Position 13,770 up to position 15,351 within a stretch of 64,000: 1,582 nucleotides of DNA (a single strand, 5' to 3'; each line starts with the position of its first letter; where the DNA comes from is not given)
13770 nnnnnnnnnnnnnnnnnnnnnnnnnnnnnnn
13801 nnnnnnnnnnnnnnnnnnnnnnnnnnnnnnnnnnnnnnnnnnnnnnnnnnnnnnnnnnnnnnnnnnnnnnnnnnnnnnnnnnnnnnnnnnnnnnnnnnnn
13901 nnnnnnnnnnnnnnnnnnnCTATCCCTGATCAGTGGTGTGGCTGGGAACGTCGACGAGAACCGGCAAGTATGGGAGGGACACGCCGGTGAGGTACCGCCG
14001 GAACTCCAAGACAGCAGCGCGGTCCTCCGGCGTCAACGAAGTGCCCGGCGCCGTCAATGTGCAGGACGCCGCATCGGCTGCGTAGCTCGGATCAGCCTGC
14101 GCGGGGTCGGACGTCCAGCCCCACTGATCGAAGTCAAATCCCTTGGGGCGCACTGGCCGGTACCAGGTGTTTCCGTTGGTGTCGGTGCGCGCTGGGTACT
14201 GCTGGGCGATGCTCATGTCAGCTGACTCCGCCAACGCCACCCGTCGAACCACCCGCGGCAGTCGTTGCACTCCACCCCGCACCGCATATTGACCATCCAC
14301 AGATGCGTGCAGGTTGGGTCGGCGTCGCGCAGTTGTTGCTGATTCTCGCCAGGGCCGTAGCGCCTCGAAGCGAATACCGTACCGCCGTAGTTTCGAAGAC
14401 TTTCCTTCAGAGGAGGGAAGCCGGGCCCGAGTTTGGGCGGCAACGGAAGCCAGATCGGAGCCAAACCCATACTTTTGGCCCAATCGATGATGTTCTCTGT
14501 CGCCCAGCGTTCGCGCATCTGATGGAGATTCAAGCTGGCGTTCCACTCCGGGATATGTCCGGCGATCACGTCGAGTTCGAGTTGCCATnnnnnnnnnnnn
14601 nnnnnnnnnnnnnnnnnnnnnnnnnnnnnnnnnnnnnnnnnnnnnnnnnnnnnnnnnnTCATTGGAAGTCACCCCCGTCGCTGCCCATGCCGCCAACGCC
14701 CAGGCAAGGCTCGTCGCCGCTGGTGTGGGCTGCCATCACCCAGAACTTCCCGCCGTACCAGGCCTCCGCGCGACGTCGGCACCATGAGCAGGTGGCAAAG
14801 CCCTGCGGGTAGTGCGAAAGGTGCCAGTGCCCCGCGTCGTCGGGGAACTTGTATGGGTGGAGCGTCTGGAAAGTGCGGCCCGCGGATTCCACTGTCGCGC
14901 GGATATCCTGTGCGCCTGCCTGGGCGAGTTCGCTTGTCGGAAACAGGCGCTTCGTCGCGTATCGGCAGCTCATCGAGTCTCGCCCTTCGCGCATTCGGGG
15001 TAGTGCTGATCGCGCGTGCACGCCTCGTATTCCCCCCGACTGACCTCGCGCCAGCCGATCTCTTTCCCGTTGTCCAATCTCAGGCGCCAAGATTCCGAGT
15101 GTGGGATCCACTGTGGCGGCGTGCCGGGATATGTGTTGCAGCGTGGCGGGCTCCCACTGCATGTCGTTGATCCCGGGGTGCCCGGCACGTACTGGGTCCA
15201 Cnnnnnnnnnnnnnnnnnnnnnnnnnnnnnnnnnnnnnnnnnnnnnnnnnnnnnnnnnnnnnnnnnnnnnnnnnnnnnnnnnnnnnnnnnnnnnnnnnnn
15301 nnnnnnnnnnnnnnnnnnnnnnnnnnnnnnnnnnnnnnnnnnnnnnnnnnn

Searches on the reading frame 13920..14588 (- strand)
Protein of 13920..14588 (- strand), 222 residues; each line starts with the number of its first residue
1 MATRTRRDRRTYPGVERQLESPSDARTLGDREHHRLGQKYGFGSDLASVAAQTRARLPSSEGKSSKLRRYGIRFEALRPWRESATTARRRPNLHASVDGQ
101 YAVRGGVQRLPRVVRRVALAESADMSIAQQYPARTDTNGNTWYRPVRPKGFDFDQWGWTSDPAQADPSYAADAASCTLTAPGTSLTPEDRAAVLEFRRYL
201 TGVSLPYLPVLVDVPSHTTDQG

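Call 8: search_protein_families(library=pfam, proteins=[window:13920-14588:-], max_evalue=0.01)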
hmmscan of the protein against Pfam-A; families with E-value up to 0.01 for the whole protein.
window:13920-14588:- (222 aa): 0 families

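Call 9: search_protein_families(library=phrogs, proteins=[window:13920-14588:-], max_evalue=0.001)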
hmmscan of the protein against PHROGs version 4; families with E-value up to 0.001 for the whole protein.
window:13920-14588:- (222 aa): 5 families
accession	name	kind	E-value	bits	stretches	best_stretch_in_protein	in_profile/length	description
phrog_3868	-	unknown function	1.6e-26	94.6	1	125-181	1-58/138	-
phrog_30020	-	unknown function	2.6e-22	80.7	1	124-176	5-57/120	-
phrog_25972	-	unknown function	2.6e-21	76.6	1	125-170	1-46/53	-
phrog_7731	-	unknown function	4.3e-20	73.1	1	125-183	1-59/127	-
phrog_466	-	DNA, RNA and nucleotide metabolism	1.6e-17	65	1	125-181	2-51/446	exonuclease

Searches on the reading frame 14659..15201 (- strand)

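Call 8: search_protein_families(library=pfam, proteins=[window:14659-15201:-], max_evalue=0.01)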
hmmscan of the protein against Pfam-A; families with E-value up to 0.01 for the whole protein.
window:14659-15201:- (180 aa): 0 families

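Call 9: search_protein_families(library=phrogs, proteins=[window:14659-15201:-], max_evalue=0.001)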
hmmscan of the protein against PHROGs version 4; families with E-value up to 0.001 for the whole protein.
window:14659-15201:- (180 aa): 1 family
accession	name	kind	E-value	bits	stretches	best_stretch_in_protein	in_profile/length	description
phrog_10414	-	unknown function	4.3e-41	140.9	1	67-176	11-116/124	-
